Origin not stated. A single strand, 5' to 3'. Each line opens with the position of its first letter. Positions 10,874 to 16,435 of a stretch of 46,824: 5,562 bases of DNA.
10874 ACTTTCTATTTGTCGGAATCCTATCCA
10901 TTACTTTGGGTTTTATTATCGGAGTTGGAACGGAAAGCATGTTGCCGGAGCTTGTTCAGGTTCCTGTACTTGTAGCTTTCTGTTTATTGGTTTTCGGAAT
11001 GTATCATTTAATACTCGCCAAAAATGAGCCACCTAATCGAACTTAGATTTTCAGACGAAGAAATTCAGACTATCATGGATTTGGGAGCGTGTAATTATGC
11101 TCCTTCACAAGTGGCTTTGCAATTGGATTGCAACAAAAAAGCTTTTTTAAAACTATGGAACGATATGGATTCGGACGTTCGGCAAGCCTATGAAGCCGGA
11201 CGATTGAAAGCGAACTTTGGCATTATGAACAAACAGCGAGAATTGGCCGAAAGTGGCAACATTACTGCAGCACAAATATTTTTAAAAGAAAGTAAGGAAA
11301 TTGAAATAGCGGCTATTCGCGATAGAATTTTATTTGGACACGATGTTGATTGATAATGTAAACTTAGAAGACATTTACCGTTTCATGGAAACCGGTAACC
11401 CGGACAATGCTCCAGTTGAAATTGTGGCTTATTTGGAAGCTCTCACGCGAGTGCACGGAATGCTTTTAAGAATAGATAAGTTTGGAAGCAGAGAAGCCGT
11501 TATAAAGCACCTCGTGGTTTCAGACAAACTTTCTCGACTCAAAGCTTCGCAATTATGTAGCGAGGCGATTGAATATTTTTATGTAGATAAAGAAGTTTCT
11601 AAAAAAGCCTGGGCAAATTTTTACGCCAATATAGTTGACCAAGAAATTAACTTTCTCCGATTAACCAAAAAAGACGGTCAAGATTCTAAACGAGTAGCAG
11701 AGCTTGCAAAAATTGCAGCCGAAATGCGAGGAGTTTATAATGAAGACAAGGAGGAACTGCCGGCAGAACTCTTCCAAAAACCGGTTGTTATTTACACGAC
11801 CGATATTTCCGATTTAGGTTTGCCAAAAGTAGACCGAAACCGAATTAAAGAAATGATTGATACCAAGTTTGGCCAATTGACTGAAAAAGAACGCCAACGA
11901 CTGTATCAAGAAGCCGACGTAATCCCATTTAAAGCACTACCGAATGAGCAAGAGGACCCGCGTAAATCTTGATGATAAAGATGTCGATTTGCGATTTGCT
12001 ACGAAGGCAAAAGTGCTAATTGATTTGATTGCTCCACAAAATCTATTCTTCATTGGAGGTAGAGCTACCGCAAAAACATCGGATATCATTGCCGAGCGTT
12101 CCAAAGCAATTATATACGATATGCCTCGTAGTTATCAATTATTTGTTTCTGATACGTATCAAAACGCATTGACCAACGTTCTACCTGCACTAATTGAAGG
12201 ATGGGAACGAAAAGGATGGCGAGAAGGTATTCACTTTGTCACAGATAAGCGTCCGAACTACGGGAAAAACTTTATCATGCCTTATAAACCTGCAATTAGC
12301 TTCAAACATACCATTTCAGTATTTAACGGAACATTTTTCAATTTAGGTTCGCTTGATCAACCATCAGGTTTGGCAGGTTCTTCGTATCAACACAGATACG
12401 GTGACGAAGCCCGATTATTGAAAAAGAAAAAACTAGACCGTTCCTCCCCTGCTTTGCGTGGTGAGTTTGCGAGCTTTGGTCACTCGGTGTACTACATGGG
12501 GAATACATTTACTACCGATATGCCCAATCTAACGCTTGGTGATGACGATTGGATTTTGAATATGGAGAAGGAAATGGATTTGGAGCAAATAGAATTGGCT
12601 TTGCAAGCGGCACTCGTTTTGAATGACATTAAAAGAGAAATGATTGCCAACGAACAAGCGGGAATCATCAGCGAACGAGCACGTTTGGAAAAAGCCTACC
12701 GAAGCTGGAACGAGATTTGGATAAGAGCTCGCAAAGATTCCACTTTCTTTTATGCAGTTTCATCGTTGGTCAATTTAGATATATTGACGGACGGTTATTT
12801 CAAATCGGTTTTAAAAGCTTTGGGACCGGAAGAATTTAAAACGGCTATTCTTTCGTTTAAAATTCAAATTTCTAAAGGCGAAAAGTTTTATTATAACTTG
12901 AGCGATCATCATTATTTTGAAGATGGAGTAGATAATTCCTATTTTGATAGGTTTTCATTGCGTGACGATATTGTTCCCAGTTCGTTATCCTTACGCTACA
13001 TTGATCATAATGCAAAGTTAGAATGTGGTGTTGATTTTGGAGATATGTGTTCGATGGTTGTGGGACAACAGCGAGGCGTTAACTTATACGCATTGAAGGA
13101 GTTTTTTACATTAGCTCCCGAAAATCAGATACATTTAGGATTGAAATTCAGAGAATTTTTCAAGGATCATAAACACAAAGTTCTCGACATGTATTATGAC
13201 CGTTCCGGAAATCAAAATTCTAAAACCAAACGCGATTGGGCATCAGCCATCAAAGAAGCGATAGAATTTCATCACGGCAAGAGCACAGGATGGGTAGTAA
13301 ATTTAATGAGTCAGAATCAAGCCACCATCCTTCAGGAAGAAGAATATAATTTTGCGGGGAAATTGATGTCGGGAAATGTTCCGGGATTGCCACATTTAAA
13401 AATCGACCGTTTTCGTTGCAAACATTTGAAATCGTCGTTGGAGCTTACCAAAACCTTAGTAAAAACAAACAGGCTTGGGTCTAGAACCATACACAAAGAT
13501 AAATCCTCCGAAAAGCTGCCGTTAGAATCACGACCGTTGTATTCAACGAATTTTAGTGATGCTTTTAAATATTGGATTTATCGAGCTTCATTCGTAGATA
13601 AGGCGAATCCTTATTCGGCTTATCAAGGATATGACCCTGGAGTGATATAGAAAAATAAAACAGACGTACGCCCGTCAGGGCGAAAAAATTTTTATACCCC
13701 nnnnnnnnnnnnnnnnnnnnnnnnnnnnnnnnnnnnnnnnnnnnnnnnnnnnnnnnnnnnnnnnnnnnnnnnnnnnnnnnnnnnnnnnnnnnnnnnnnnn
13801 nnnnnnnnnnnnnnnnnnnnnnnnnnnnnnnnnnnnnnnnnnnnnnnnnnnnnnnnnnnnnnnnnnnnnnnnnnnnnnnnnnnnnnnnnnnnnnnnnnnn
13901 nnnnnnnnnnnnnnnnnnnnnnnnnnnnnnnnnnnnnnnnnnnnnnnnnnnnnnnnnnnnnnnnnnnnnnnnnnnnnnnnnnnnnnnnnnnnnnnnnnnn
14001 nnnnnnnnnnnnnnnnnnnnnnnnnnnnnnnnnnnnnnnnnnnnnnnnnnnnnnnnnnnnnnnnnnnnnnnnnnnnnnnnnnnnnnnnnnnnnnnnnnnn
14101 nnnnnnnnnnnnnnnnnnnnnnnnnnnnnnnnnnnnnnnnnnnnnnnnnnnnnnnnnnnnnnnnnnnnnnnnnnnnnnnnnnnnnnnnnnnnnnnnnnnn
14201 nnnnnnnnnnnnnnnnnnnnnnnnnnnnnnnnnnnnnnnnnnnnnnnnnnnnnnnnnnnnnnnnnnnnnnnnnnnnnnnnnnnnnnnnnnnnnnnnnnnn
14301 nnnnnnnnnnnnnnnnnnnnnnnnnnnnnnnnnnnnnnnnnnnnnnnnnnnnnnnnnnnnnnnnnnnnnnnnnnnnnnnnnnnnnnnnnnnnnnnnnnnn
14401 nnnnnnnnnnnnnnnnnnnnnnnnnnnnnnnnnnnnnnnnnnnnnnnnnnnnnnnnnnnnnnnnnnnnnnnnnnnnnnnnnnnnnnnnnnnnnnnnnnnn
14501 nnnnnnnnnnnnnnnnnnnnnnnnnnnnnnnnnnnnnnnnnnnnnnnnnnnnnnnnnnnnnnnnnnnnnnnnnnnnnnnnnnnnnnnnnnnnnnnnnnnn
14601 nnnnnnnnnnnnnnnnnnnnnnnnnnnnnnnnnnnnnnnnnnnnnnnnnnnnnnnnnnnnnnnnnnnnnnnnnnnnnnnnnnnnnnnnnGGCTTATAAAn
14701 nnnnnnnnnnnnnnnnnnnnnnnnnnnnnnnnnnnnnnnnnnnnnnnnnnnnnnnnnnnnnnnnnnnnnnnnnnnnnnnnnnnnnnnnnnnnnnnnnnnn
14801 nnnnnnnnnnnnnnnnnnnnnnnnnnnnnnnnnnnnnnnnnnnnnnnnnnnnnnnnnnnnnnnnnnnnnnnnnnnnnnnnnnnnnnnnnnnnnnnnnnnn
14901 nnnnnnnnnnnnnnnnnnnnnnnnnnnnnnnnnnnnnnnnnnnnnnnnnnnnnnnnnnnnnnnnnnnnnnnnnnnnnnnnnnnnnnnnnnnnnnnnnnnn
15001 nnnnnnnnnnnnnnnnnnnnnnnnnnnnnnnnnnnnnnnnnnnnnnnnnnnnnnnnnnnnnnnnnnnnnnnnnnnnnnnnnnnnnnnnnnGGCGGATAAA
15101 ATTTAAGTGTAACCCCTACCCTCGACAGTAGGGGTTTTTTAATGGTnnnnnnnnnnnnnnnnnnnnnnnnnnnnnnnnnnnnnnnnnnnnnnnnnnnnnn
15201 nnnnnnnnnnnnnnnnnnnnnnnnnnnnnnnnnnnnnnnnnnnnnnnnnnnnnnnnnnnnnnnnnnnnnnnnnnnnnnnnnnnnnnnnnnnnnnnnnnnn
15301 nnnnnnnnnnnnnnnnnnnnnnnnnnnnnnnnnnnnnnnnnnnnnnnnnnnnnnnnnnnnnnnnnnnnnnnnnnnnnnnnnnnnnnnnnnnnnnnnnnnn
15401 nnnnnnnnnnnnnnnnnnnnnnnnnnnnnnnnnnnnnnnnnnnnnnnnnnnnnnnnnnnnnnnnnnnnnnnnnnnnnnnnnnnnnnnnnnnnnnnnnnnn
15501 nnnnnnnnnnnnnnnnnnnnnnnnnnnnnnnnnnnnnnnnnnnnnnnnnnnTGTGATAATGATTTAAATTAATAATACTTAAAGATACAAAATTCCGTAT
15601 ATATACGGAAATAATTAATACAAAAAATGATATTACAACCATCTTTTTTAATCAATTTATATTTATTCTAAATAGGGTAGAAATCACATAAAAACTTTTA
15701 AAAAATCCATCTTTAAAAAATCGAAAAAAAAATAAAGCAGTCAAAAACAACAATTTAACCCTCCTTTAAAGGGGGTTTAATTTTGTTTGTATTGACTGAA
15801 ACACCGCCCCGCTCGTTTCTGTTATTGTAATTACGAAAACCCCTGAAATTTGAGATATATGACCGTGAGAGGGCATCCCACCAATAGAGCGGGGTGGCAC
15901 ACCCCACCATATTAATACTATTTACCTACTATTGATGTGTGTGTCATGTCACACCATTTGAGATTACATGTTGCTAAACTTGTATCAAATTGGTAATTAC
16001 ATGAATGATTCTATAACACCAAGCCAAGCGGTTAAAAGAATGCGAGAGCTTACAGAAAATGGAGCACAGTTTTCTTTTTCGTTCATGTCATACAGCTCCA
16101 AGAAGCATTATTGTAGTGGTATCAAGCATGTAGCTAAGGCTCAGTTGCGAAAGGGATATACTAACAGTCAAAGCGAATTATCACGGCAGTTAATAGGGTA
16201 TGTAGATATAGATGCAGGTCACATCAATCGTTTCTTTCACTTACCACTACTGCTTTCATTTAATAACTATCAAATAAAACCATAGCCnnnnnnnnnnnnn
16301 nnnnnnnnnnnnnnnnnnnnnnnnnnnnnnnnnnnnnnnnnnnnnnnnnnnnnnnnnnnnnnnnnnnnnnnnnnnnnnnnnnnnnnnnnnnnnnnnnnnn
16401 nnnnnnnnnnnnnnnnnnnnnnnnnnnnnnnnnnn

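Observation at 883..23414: Six copies of a bipartite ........-N22-nAnnyTyG element head every rightward late transcription unit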

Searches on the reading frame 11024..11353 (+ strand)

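Call 118: search_protein_families(library=pfam, proteins=[window:11024-11353:+], max_evalue=0.05)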
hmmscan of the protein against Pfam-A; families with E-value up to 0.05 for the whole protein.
window:11024-11353:+ (109 aa): 0 families

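Call 119: search_protein_families(library=phrogs, proteins=[window:11024-11353:+], max_evalue=0.01)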
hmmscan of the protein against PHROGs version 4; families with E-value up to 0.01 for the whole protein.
window:11024-11353:+ (109 aa): 1 family
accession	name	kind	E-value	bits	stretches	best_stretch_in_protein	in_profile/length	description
phrog_20317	-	unknown function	1.7e-11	45.5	1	7-107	10-110/110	-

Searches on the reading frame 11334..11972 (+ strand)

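Call 37: search_protein_families(library=phrogs, proteins=[window:11334-11972:+], max_evalue=0.001)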
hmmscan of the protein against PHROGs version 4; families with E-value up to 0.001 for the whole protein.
window:11334-11972:+ (212 aa): 1 family
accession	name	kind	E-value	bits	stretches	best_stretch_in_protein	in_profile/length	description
phrog_20504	-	unknown function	7.8e-46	157.6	1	5-212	4-210/212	-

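Call 118: search_protein_families(library=pfam, proteins=[window:11334-11972:+], max_evalue=0.05)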
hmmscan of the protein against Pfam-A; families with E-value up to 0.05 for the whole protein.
window:11334-11972:+ (212 aa): 1 family
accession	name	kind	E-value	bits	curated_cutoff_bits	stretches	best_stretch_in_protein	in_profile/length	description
PF24825.1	SNU71_RBD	-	0.013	16.5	27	1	75-146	30-98/111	SNU71 RNA binding domain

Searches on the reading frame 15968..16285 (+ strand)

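Call 6: search_protein_families(library=pfam, proteins=[window:15968-16285:+], max_evalue=0.01)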
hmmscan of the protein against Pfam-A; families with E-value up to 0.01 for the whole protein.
window:15968-16285:+ (105 aa): 0 families

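Call 118: search_protein_families(library=pfam, proteins=[window:16001-16285:+], max_evalue=0.05)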
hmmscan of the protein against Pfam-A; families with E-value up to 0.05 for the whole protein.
window:16001-16285:+ (94 aa): 0 families

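Call 119: search_protein_families(library=phrogs, proteins=[window:16001-16285:+], max_evalue=0.01)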
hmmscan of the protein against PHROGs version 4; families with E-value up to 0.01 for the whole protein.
window:16001-16285:+ (94 aa): 1 family
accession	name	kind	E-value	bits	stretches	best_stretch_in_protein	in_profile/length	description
phrog_26140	-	unknown function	3.1e-21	76.7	1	7-94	16-103/103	-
